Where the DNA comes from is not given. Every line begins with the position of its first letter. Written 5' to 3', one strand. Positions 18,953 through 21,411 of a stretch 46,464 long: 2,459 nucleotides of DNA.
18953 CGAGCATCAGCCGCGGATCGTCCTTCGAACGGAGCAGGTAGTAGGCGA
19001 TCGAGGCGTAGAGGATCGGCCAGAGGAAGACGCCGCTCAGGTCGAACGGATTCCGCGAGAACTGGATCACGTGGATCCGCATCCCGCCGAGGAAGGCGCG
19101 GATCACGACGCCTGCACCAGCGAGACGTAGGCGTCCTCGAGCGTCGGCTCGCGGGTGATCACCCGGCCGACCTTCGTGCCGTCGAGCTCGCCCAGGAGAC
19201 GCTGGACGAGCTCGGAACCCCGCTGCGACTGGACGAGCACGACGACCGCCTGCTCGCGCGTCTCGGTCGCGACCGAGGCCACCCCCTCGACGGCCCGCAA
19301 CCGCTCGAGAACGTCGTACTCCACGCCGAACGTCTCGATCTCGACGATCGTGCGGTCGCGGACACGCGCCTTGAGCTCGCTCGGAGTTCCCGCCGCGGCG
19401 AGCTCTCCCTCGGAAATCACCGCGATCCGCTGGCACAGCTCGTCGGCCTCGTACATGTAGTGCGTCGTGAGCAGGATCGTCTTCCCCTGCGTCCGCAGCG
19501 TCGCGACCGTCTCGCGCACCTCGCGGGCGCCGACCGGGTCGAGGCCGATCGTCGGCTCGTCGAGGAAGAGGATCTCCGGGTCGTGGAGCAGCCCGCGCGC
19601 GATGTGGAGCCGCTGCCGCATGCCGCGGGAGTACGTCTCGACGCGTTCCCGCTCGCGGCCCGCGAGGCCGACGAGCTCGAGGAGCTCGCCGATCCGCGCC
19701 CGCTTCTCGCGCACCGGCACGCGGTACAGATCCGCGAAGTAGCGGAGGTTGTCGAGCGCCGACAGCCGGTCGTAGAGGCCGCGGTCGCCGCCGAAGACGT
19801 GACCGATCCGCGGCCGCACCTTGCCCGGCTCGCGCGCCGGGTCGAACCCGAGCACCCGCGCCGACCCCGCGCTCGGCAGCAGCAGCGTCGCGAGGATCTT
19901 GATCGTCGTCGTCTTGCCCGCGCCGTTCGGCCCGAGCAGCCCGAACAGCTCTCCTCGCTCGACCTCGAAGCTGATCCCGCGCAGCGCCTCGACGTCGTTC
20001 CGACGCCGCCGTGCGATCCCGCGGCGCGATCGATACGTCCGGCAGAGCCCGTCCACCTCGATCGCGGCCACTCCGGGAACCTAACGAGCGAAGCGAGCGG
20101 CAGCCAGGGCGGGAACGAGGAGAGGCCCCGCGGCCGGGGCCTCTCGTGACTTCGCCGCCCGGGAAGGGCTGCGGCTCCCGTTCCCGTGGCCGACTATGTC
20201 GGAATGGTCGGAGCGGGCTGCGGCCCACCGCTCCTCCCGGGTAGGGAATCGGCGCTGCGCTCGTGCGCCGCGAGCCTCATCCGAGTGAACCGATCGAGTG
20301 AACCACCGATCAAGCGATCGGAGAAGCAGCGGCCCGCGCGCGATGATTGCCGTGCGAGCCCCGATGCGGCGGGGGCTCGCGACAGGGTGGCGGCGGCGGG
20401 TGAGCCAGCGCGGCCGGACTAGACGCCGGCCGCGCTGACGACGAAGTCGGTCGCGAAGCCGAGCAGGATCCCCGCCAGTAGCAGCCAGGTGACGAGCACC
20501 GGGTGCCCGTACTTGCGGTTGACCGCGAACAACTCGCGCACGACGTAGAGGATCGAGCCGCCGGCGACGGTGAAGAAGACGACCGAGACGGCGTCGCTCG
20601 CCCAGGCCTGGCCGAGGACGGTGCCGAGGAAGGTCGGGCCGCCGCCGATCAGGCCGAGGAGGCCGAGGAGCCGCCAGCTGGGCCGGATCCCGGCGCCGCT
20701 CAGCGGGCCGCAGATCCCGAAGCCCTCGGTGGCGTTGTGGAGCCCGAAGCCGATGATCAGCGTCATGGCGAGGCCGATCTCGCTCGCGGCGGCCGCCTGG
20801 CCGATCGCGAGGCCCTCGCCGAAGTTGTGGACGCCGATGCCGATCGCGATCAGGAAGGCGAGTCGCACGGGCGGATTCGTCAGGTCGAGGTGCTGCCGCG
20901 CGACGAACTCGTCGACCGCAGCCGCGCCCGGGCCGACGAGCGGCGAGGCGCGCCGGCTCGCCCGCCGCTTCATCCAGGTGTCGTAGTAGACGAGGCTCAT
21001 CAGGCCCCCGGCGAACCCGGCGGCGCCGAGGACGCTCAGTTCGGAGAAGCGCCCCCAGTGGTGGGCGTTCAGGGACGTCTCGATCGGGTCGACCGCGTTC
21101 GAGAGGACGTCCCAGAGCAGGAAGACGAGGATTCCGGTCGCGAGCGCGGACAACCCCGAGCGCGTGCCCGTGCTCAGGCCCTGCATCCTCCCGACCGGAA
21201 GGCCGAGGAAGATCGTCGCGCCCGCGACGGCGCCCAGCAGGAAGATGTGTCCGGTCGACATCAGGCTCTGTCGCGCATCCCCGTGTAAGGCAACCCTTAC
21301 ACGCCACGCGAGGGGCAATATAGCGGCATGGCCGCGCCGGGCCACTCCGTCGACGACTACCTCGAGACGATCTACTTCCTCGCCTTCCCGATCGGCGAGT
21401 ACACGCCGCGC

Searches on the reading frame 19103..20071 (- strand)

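Call 38: search_protein_families(library=pfam, proteins=[window:19103-20071:-], max_evalue=0.00001)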
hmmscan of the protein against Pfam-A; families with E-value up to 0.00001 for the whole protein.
window:19103-20071:- (322 aa): 2 families
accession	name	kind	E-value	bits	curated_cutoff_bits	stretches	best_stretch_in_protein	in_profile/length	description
PF00005.33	ABC_tran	-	5.3e-28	98.8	25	1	30-174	1-136/137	ABC transporter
PF13304.12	AAA_21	-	4.6e-10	40.5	27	0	147-204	238-298/304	AAA domain, putative AbiEii toxin, Type IV TA system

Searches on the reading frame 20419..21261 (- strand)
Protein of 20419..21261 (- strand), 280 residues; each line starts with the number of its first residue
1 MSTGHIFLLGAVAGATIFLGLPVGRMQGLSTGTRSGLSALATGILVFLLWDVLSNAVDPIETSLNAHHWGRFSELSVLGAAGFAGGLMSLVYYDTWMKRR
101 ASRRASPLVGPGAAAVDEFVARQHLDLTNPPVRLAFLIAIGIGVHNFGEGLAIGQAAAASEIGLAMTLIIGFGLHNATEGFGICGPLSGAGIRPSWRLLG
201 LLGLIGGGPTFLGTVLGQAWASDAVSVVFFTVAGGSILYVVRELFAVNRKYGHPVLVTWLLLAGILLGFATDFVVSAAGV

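Call 38: search_protein_families(library=pfam, proteins=[window:20419-21261:-], max_evalue=0.00001)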
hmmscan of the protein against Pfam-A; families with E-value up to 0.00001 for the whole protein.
window:20419-21261:- (280 aa): 1 family
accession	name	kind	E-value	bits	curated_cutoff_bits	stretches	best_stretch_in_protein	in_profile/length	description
PF02535.28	Zip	-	2e-11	44.1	35.1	1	133-271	177-318/323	ZIP Zinc transporter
